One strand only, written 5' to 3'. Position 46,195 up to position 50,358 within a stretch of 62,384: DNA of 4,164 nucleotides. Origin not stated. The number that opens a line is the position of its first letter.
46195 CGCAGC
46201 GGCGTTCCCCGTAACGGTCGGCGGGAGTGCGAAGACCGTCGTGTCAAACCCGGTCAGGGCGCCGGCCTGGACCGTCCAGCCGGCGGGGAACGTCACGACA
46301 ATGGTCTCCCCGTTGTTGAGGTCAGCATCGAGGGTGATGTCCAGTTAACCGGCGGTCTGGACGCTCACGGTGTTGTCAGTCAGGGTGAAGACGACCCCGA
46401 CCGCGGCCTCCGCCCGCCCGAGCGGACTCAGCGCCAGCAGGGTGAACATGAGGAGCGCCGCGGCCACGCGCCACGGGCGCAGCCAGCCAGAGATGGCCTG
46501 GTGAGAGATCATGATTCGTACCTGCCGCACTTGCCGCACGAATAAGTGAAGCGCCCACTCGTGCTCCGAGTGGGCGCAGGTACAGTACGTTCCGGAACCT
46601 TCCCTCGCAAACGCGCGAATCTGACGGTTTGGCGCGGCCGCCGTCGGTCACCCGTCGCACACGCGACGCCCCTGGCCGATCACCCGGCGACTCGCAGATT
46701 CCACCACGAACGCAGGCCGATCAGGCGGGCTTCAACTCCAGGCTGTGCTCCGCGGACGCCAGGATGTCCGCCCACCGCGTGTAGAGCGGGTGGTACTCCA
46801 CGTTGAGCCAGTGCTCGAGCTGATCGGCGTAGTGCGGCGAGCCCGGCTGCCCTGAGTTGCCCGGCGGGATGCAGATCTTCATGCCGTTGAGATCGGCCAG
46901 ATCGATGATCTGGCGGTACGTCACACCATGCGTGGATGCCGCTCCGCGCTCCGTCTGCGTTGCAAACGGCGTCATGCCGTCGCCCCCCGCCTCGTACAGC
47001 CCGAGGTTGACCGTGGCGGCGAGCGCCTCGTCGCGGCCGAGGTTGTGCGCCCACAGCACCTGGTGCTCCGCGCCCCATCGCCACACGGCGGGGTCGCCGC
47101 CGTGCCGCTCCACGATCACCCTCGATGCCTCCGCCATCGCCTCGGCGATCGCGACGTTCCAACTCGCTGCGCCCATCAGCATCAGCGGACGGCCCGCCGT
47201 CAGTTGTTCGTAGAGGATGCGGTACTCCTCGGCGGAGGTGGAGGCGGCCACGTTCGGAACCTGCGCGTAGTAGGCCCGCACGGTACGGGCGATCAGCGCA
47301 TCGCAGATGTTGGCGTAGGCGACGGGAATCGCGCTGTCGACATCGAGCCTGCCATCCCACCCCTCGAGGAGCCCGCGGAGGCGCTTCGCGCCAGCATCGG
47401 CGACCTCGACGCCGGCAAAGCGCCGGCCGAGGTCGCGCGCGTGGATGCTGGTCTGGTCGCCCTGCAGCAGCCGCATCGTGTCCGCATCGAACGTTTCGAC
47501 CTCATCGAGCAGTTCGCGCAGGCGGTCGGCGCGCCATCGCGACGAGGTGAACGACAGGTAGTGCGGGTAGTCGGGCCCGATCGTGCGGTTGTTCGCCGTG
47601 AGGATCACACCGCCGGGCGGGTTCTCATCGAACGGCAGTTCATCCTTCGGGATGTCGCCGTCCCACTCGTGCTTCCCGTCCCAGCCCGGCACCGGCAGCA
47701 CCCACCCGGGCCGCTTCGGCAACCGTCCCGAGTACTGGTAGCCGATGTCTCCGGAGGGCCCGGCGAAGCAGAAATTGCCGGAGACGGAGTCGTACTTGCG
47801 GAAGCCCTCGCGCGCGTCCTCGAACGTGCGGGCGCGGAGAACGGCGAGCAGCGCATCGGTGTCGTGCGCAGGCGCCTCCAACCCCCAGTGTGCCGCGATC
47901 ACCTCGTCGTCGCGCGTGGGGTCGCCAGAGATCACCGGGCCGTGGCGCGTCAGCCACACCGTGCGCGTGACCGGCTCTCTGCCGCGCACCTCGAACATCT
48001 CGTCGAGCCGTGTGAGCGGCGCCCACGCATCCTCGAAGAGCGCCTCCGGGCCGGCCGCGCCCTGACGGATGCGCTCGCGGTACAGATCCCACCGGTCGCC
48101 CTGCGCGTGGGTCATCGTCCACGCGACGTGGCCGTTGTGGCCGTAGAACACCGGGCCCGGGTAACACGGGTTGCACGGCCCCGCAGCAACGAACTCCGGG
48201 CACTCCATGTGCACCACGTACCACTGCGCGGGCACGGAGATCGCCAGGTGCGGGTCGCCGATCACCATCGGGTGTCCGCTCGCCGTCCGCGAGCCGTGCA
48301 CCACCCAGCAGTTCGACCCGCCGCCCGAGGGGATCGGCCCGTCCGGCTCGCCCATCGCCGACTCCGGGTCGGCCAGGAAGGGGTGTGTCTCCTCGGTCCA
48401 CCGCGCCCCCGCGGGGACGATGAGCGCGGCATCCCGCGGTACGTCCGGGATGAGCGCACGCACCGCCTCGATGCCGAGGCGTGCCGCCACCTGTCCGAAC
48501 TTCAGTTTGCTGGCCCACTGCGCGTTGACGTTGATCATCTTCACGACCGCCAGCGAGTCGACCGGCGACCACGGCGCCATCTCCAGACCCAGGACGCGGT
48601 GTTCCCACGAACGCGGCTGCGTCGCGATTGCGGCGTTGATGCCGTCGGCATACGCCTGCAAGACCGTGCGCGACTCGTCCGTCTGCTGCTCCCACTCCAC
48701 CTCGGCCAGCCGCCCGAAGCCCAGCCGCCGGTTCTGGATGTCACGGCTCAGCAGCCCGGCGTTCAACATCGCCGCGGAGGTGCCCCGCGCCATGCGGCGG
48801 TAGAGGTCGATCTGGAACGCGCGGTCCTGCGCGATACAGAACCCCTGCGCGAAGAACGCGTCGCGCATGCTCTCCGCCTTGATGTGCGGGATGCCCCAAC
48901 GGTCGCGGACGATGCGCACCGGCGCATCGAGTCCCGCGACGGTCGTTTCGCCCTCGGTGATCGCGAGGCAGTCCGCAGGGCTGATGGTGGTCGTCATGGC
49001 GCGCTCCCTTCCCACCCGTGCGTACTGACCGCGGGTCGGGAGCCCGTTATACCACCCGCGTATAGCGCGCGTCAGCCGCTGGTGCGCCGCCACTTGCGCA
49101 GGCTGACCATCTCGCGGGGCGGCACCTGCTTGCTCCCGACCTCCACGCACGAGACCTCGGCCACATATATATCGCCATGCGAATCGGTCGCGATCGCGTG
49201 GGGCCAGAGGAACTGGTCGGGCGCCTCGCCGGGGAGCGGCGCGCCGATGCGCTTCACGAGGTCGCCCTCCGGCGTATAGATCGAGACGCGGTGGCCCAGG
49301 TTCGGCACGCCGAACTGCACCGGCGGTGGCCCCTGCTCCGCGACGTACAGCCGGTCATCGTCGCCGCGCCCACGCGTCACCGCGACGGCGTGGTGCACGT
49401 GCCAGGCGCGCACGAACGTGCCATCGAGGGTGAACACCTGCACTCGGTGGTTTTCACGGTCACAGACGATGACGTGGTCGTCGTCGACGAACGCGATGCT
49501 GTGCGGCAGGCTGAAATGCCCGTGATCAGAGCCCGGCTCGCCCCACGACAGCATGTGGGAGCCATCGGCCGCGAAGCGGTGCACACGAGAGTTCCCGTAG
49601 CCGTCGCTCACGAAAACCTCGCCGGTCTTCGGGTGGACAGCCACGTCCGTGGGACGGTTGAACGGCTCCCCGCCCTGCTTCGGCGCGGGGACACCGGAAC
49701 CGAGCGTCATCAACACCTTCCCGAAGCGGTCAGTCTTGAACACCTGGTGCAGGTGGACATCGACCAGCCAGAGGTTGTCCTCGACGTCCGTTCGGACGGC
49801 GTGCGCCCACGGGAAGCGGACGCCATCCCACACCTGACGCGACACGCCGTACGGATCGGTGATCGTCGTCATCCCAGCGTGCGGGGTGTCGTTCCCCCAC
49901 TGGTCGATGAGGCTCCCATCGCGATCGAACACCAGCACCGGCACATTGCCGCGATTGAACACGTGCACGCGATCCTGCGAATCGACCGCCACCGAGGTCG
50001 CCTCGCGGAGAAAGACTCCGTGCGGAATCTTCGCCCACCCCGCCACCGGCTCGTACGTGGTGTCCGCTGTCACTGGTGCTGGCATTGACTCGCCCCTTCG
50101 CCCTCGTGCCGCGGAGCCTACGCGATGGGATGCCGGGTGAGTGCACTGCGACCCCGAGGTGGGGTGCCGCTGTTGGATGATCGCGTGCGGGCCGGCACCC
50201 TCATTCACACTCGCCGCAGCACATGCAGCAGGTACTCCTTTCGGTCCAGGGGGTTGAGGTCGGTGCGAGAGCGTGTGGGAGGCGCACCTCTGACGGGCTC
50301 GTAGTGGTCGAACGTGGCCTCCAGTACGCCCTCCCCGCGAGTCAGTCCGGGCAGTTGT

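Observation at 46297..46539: A single in-frame TAA separates a good signal peptide from a 2,304-codon surface-protein body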

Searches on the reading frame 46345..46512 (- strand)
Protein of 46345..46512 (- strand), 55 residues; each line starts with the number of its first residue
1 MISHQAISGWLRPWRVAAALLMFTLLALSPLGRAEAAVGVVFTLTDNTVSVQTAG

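Call 5: search_protein_families(library=pfam, proteins=[window:46348-46512:-], max_evalue=0.01)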
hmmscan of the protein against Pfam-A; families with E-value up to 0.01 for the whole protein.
window:46348-46512:- (55 aa): 0 families

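Call 16: find_encoding_contigs(protein=window:46345-46512:-, flank=10000, max_places=10)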
Protein window:46345-46512:- (55 aa): 7 contigs read that carry it; 7 places shown.
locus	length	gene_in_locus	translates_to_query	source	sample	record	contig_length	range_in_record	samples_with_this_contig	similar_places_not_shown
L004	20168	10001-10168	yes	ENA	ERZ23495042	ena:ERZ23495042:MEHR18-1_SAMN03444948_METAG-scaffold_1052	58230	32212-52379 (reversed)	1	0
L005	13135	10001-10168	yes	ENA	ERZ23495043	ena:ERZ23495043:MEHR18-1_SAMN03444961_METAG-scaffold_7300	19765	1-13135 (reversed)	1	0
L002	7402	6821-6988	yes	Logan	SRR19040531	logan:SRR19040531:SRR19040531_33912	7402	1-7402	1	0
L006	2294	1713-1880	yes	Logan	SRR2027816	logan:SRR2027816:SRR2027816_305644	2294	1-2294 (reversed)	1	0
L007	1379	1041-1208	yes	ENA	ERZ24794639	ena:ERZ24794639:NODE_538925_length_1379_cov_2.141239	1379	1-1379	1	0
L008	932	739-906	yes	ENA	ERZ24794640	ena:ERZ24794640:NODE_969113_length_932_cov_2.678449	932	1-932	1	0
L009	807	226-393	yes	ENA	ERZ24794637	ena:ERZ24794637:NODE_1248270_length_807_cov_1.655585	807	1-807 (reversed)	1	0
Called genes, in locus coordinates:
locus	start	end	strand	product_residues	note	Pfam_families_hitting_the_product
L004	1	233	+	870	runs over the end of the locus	PF08448:PAS_4 (faint), PF13426:PAS_9 (weak), PF00989:PAS (weak), PF13188:PAS_8 (weak), PF13426:PAS_9 (weak), PF00990:GGDEF, PF00563:EAL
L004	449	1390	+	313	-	PF00005:ABC_tran, PF13304:AAA_21 (weak)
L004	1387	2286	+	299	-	PF12698:ABC2_membrane_3 (weak)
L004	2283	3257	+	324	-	PF13476:AAA_23 (weak), PF00005:ABC_tran, PF13304:AAA_21 (weak)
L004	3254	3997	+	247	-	PF12679:ABC2_membrane_2, PF12730:ABC2_membrane_4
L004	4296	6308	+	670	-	PF00009:GTP_EFTU, PF22042:EF-G_D2 (faint), PF14492:EFG_III, PF03764:EFG_IV (weak), PF00679:EFG_C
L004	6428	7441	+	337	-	PF01436:NHL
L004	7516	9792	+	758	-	PF01804:Penicil_amidase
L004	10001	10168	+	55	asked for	-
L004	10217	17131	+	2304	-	PF11038:DGF-1_5 (faint), PF07699:Ephrin_rec_like (weak), PF01833:TIG, PF01476:LysM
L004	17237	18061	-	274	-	PF00378:ECH_1, PF16113:ECH_2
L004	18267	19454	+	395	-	PF02515:CoA_transf_3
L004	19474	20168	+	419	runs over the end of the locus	PF02515:CoA_transf_3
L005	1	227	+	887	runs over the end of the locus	PF08448:PAS_4 (faint), PF13426:PAS_9 (weak), PF00989:PAS (weak), PF13188:PAS_8 (weak), PF13426:PAS_9 (weak), PF00990:GGDEF, PF00563:EAL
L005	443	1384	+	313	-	PF00005:ABC_tran, PF13304:AAA_21 (weak)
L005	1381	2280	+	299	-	PF12698:ABC2_membrane_3 (weak)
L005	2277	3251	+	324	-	PF13476:AAA_23 (weak), PF00005:ABC_tran, PF13304:AAA_21 (weak)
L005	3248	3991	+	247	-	PF12679:ABC2_membrane_2, PF12730:ABC2_membrane_4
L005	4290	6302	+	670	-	PF00009:GTP_EFTU, PF22042:EF-G_D2 (faint), PF14492:EFG_III, PF03764:EFG_IV (weak), PF00679:EFG_C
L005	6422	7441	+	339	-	PF01436:NHL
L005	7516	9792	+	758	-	PF01804:Penicil_amidase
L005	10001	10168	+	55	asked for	-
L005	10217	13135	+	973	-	?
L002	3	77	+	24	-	?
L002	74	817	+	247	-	PF12679:ABC2_membrane_2, PF12730:ABC2_membrane_4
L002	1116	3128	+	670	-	PF00009:GTP_EFTU, PF22042:EF-G_D2 (faint), PF14492:EFG_III, PF03764:EFG_IV (weak), PF00679:EFG_C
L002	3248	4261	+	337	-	PF01436:NHL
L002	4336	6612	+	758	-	PF01804:Penicil_amidase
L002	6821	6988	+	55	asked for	-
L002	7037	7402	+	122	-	?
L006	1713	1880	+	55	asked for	-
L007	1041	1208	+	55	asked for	-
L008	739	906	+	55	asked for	-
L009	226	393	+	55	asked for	-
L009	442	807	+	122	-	?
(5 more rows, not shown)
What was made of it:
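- The identical 55-aa ORF ending in TAA is found in 7 contigs from 7 assemblies: ERZ23495042, ERZ23495043, SRR19040531, SRR2027816 and ERZ24794637/39/40 (call 16).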

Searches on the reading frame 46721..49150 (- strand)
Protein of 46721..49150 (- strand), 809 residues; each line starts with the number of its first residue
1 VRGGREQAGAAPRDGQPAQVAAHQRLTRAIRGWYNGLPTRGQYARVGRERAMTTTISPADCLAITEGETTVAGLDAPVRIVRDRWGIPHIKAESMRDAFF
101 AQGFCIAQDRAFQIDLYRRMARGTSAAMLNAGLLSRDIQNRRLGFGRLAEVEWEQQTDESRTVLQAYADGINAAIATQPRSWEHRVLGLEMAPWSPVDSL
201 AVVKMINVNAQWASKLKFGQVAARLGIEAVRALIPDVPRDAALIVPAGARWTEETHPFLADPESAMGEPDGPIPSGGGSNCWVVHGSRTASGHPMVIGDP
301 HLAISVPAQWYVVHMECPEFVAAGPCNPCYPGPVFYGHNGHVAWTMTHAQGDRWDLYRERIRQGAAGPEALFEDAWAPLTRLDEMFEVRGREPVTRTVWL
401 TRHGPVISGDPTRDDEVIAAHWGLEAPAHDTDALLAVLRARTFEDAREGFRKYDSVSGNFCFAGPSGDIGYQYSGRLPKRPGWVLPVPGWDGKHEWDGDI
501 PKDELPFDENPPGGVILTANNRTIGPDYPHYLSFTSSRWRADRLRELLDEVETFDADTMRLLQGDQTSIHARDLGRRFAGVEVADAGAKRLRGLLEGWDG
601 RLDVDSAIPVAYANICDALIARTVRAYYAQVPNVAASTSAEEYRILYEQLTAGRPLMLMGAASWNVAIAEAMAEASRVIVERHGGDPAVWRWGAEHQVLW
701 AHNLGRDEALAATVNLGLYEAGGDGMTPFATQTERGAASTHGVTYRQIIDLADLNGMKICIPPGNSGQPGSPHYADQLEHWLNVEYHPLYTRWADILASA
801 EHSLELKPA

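Call 13: search_protein_families(library=pfam, proteins=[window:46721-49150:-])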
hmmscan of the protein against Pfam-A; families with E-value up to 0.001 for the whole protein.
window:46721-49150:- (809 aa): 1 family
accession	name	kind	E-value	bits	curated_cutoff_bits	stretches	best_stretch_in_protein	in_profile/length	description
PF01804.23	Penicil_amidase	-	3.1e-176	588.7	21.3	1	77-796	1-673/675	Penicillin amidase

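Call 19: find_related_loci(query=window:46721-48997:-, collection=genome_contigs, flank=10000)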
Query window:46721-48997:- (758 aa) in genome_contigs; peptide patterns used: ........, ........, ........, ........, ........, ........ (x = any residue, [..] = any of these).
46 stretches matched a pattern; 29 encode a relative of the query (tblastn E <= 1e-3); 28 distinct loci.
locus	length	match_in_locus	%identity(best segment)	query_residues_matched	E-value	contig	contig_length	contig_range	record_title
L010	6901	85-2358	72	1-758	0e+0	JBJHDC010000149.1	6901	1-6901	MAG: Dehalococcoidia bacterium isolate SF2967_J5348.concoct.109 NODE_10805_length_6901_cov_1.276056, whole genome shotgu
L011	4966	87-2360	72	1-757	0e+0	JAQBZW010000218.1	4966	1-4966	MAG: Chloroflexota bacterium isolate casp150-mb.74 NODE_40446_length_4966_cov_0.229094, whole genome shotgun sequence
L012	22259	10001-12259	63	5-757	0e+0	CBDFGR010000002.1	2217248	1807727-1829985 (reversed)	MAG: Myxococcota bacterium isolate ad521999-ae95-4a27-8e19-38f7542cab83 genome assembly, contig: contig_2, whole genome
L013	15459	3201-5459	61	5-758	0e+0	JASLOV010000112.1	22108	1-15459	MAG: Dehalococcoidia bacterium isolate Arabian11_MAG_43 c_000000942205, whole genome shotgun sequence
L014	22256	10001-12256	63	5-756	0e+0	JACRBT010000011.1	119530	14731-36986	MAG: Chloroflexi bacterium isolate NC_groundwater_1627_Pr3_B-0.1um_69_47 SR-2_scaffold_141_646114, whole genome shotgun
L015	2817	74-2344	60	1-757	0e+0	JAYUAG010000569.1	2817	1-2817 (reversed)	MAG: Thermoflexaceae bacterium isolate GFS_6460 GFS_6460_568, whole genome shotgun sequence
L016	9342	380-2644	61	3-757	0e+0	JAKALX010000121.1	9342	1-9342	MAG: Chloroflexi bacterium isolate WY5.bin143 NODE_13244_length_9342_cov_1.499186, whole genome shotgun sequence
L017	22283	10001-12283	63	7-757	0e+0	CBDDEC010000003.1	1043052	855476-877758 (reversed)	MAG: Dehalococcoidia bacterium isolate 6f6a38c2-1f49-4886-adb0-6b5e3ccd8930 genome assembly, contig: contig_3, whole gen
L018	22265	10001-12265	62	4-758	0e+0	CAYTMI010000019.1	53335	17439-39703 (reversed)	MAG TPA_asm: uncultured Anaerolineaceae bacterium isolate SRP302447_co3_779 genome assembly, contig: NODE_1657_length_53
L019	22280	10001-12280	62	7-757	0e+0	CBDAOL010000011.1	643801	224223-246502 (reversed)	MAG: Dehalococcoidia bacterium isolate 54d9b4f5-af26-4cce-865f-5107084379f7 genome assembly, contig: contig_11, whole ge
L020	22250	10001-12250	56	7-758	0e+0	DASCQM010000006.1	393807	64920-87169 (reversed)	MAG TPA_asm: Dehalococcoidia bacterium isolate Fu_MAG_70 c_000000417764, whole genome shotgun sequence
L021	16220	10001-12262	56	9-756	0e+0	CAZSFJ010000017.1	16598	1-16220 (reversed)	MAG TPA_asm: uncultured Dehalococcoidaceae bacterium isolate SRP077602_co4_793 genome assembly, contig: NODE_6049_length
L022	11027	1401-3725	70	1-757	0e+0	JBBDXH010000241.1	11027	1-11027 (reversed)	MAG: Dehalococcoidia bacterium isolate LejiaD_2_71_13 Lejia_D_9056_length_11027_cov_7, whole genome shotgun sequence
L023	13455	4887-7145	66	5-758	0e+0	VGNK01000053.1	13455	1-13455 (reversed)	MAG: Chloroflexi bacterium isolate K_Offshore_120m_m2_037 K_Offshore_120m_m2_037_Ga0194131_10008383, whole genome shotgu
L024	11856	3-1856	56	140-756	0e+0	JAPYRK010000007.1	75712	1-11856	MAG: Dehalococcoidia bacterium isolate PW3.metabat2.132 PW3_490_length_75712_cov_8.864018, whole genome shotgun sequence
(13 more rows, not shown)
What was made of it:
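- Tried and rejected: The neighbouring penicillin amidase has 56-72% identical orthologues in Dehalococcoidia and other Chloroflexota MAGs (call 19).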

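Call 22: find_encoding_contigs(protein=window:46721-48997:-, flank=4000, max_places=10)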
Protein window:46721-48997:- (758 aa): 3 contigs read that carry it; 2 places shown.
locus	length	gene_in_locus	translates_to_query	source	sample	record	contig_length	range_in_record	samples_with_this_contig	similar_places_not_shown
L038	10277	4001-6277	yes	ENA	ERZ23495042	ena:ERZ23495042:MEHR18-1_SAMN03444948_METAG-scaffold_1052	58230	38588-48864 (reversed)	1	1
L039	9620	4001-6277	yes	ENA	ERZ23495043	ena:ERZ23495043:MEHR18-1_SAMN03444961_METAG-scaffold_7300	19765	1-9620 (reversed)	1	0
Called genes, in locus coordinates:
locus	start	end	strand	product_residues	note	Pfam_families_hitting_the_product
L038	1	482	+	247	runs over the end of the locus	PF12679:ABC2_membrane_2, PF12730:ABC2_membrane_4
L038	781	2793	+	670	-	PF00009:GTP_EFTU, PF22042:EF-G_D2 (faint), PF14492:EFG_III, PF03764:EFG_IV (weak), PF00679:EFG_C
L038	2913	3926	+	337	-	PF01436:NHL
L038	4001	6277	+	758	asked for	PF01804:Penicil_amidase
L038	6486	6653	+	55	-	-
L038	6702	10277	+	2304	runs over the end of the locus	PF11038:DGF-1_5 (faint), PF07699:Ephrin_rec_like (weak), PF01833:TIG, PF01476:LysM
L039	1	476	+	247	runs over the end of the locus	PF12679:ABC2_membrane_2, PF12730:ABC2_membrane_4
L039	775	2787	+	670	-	PF00009:GTP_EFTU, PF22042:EF-G_D2 (faint), PF14492:EFG_III, PF03764:EFG_IV (weak), PF00679:EFG_C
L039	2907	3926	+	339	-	PF01436:NHL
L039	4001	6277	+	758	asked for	PF01804:Penicil_amidase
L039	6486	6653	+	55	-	-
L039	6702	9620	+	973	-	?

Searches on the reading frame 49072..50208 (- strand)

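Call 13: search_protein_families(library=pfam, proteins=[window:49072-50208:-])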
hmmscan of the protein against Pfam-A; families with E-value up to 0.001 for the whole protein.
window:49072-50208:- (378 aa): 1 family
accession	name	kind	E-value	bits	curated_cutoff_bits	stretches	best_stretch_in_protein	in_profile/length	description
PF01436.27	NHL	-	5.6e-22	77.1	20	2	232-259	1-28/28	NHL repeat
